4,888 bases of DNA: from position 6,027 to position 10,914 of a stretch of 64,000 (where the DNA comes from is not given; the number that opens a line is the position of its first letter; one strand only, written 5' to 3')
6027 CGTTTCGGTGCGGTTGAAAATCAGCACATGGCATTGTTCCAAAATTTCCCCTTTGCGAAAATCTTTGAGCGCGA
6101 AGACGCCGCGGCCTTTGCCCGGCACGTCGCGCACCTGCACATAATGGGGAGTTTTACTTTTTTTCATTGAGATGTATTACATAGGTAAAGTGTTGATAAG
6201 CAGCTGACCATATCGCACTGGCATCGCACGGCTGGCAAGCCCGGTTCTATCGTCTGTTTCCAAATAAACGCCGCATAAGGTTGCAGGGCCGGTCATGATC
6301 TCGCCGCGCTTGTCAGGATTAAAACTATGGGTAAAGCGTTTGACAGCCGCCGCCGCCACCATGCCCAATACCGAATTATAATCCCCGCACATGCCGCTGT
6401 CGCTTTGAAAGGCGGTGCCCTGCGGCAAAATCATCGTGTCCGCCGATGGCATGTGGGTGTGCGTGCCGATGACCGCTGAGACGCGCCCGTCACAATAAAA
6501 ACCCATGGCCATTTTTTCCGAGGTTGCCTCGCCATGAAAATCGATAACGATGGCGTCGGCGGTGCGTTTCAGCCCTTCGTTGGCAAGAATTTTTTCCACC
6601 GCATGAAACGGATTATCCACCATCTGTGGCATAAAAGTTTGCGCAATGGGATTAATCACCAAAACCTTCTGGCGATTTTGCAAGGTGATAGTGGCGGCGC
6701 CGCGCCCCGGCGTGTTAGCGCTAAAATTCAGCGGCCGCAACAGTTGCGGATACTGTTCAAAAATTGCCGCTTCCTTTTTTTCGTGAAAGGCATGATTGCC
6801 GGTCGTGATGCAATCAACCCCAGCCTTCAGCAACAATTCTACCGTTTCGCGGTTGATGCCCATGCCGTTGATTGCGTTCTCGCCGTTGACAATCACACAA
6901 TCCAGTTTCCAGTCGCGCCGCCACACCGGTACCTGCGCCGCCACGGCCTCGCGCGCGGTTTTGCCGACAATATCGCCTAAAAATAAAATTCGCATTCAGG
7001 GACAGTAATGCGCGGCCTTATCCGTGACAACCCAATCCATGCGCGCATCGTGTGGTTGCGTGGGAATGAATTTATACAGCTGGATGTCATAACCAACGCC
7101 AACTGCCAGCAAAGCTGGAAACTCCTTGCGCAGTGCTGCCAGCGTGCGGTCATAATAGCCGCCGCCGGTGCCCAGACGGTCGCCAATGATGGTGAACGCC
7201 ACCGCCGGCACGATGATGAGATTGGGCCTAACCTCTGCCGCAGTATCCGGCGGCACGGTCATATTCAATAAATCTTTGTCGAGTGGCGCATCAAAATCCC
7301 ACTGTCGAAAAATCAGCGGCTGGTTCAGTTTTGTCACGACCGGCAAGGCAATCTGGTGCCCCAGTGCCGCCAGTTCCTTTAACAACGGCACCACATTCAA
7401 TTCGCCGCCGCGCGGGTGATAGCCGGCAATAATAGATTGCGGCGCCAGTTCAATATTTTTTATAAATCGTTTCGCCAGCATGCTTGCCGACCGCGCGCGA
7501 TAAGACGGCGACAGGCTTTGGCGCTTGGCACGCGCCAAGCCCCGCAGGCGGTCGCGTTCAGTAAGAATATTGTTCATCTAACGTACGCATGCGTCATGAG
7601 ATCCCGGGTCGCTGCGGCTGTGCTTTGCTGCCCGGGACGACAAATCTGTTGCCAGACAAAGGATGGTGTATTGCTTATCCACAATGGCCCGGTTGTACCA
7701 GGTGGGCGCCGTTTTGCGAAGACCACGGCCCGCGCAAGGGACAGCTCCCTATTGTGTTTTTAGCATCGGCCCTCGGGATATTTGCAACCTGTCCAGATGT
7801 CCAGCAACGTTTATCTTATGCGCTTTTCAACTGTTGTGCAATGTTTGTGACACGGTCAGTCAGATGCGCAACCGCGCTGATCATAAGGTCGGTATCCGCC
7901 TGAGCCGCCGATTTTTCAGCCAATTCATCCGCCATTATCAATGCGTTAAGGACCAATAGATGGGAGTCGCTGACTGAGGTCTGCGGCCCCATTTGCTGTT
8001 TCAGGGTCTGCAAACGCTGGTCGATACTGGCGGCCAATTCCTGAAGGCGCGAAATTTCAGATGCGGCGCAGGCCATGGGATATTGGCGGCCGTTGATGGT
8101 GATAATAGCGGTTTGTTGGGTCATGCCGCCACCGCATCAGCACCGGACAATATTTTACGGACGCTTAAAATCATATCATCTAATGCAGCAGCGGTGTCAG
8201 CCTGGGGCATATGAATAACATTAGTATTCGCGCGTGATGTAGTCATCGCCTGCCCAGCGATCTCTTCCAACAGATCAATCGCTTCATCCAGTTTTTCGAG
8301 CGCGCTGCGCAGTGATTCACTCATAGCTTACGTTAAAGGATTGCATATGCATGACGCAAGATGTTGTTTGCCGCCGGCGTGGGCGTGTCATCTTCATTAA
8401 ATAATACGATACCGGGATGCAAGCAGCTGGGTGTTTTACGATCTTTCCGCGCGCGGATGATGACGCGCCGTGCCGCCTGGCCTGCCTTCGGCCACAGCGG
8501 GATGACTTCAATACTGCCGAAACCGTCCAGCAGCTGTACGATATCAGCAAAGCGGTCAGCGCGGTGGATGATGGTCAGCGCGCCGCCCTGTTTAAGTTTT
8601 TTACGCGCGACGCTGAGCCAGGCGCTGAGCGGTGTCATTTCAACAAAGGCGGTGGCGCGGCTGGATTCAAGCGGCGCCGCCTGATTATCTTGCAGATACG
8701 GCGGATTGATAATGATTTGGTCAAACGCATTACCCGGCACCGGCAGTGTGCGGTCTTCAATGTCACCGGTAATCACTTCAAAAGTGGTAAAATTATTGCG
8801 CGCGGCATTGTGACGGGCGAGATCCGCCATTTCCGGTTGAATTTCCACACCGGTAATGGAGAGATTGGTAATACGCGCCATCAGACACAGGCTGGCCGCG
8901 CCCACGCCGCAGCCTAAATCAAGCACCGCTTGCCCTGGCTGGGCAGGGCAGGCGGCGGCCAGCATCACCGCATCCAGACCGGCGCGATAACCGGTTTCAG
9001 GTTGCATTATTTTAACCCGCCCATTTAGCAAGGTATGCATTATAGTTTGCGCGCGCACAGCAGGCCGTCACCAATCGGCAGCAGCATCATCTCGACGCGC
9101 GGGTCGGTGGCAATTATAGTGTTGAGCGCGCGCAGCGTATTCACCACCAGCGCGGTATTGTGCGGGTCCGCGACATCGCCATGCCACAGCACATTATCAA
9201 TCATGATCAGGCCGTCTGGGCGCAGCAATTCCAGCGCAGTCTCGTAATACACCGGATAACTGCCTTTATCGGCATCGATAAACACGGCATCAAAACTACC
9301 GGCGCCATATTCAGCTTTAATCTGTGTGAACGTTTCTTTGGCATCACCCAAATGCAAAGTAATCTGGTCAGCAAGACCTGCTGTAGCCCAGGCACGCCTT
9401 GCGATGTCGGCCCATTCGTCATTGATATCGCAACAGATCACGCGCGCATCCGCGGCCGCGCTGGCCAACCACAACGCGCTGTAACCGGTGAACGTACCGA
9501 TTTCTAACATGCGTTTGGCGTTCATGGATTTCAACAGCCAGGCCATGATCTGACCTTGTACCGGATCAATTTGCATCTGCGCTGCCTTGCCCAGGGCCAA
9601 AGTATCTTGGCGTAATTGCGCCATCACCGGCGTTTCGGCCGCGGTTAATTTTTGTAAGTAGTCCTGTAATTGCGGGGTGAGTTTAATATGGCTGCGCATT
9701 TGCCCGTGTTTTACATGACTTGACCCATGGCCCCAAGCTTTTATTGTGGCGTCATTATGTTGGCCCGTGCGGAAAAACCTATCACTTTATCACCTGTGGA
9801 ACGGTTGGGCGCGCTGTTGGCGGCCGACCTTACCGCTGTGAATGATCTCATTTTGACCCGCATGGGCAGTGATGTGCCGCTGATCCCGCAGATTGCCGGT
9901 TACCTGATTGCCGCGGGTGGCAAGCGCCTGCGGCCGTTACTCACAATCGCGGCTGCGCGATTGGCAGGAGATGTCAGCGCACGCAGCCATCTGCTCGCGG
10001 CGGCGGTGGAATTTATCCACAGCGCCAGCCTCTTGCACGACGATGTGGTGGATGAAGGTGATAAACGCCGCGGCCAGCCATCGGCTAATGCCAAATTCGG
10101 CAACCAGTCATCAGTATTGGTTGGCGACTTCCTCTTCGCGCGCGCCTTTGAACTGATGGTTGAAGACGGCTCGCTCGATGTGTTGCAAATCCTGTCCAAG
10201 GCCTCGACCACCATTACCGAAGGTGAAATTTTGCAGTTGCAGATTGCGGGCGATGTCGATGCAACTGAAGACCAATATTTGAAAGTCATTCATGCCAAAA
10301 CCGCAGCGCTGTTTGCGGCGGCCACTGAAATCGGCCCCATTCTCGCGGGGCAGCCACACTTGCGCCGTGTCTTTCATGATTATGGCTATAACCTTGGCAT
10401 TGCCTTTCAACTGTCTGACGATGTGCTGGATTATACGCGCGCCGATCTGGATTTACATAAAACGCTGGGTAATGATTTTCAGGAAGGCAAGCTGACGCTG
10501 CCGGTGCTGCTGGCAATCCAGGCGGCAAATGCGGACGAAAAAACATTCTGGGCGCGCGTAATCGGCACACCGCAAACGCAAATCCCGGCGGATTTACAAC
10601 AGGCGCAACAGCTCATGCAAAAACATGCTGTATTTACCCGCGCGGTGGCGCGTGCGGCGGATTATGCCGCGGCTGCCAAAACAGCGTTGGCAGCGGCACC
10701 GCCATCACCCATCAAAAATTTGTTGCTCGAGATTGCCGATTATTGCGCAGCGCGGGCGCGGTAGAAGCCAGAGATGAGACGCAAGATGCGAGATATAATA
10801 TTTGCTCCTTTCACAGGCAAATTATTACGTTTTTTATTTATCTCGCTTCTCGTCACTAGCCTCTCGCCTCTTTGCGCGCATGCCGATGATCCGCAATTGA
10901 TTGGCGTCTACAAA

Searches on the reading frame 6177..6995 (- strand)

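Call 26: search_protein_families(library=pfam, proteins=[window:6177-6995:-], max_evalue=0.001)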
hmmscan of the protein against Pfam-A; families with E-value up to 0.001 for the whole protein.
window:6177-6995:- (272 aa): 2 families
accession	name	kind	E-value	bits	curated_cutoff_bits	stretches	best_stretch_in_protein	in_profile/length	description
PF13277.11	YmdB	-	4.9e-90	301.7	27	1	4-257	1-250/253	YmdB-like protein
PF00149.33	Metallophos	-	6.2e-07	30.5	21.5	1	1-183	1-191/191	Calcineurin-like phosphoesterase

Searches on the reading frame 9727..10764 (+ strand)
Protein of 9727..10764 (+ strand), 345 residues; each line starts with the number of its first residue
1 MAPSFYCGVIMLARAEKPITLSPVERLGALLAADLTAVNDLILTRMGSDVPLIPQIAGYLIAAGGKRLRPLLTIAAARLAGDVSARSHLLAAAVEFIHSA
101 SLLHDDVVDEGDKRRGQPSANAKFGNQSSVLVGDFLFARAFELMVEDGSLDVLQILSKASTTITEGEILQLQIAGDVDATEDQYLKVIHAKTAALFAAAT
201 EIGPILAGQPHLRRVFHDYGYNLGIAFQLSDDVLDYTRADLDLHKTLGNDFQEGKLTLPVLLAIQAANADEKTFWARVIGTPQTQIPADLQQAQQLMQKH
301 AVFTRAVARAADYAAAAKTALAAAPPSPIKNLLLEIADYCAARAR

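Call 26: search_protein_families(library=pfam, proteins=[window:9727-10764:+], max_evalue=0.001)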
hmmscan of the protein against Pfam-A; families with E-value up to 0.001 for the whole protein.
window:9727-10764:+ (345 aa): 1 family
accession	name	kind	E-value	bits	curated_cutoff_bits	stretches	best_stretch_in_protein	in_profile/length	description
PF00348.22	polyprenyl_synt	-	6.4e-71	238.9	27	1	52-296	3-250/251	Polyprenyl synthetase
